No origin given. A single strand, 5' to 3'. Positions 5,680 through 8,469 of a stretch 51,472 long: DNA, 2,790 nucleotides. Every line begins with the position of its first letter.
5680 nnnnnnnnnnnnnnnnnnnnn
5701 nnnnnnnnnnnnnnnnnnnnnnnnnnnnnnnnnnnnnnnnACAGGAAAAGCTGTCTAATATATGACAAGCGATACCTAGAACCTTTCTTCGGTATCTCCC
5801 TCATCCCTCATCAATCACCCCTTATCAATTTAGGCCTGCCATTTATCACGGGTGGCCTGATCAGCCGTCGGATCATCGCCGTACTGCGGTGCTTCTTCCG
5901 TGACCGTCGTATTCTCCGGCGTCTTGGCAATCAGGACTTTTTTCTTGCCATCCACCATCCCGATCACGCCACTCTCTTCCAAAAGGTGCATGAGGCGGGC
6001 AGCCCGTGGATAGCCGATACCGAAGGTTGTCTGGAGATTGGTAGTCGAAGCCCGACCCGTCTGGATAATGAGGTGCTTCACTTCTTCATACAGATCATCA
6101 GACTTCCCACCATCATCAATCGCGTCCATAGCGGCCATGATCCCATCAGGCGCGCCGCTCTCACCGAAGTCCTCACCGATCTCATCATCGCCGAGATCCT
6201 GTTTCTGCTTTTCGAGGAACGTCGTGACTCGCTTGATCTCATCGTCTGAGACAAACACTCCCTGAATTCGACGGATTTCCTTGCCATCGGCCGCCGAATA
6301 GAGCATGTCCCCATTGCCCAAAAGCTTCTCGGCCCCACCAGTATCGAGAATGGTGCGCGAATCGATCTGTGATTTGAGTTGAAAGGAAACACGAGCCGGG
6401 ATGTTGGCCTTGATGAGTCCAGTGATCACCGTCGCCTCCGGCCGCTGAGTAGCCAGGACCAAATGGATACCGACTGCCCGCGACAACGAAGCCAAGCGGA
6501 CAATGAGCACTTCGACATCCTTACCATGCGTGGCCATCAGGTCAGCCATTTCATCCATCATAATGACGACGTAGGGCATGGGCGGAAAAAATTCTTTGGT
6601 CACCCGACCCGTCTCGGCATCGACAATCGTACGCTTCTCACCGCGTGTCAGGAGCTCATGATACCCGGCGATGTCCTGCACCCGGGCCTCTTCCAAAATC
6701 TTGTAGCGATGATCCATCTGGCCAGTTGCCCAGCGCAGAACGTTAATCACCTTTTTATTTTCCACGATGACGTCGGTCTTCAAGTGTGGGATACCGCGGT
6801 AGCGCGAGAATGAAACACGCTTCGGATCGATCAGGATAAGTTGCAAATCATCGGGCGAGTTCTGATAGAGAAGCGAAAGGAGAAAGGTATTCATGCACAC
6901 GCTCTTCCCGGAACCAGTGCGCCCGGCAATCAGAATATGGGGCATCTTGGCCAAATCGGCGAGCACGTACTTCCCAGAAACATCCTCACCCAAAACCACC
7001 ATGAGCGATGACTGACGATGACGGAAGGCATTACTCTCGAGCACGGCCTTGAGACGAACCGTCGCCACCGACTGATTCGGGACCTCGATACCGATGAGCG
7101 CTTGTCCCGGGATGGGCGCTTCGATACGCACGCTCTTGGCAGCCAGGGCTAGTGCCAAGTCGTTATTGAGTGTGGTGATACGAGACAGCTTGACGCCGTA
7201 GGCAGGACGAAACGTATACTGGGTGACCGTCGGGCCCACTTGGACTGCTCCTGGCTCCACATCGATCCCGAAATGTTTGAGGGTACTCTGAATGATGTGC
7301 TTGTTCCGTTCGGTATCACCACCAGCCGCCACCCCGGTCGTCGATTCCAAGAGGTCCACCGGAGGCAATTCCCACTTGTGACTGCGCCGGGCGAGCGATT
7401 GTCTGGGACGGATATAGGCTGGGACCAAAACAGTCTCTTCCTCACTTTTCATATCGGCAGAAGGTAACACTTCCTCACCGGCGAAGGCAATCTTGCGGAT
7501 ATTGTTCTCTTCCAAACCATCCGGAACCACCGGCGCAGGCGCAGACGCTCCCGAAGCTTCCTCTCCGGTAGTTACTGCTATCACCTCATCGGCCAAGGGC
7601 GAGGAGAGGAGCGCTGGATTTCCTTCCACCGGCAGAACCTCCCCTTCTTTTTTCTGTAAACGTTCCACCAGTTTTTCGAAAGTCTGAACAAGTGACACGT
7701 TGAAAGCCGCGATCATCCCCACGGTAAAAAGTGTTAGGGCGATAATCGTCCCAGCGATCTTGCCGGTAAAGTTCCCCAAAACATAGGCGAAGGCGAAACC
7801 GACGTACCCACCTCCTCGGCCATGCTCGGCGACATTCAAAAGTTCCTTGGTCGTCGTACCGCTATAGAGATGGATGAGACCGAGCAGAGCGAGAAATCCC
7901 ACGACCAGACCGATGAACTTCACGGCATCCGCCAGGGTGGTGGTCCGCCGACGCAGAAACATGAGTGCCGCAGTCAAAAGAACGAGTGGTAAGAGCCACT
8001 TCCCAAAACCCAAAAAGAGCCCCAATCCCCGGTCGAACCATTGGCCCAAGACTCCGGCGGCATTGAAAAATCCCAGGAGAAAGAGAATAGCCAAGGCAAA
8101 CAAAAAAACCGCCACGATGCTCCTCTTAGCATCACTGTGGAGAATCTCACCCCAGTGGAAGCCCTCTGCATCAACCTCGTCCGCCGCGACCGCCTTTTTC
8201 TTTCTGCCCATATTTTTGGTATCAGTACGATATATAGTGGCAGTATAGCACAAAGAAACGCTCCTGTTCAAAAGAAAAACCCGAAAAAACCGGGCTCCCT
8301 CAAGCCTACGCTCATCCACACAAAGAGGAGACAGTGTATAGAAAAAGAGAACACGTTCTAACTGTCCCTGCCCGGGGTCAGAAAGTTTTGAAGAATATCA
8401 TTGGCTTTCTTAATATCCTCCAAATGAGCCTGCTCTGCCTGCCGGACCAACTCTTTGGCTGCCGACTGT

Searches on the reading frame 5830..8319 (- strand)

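Call 10: search_protein_families(library=pfam, max_evalue=0.001, proteins=[window:5830-8319:-])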
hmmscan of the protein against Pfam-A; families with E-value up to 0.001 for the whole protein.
window:5830-8319:- (829 aa): 5 families
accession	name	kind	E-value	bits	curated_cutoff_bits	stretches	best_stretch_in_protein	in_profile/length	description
PF01580.24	FtsK_SpoIIIE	-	1.4e-56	191.8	24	1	422-627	1-219/221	FtsK/SpoIIIE family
PF17854.6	FtsK_alpha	-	2.2e-29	102.1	22.9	1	318-415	1-101/101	FtsK alpha domain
PF09397.16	FtsK_gamma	-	2.2e-16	59.8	30.6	1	739-794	2-57/63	Ftsk gamma domain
PF13491.11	FtsK_4TM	-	3.7e-10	40.2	23.1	1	86-217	45-170/171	4TM region of DNA translocase FtsK/SpoIIIE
PF12846.13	AAA_10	-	0.00051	19.6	27.5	0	458-512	20-70/362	AAA-like domain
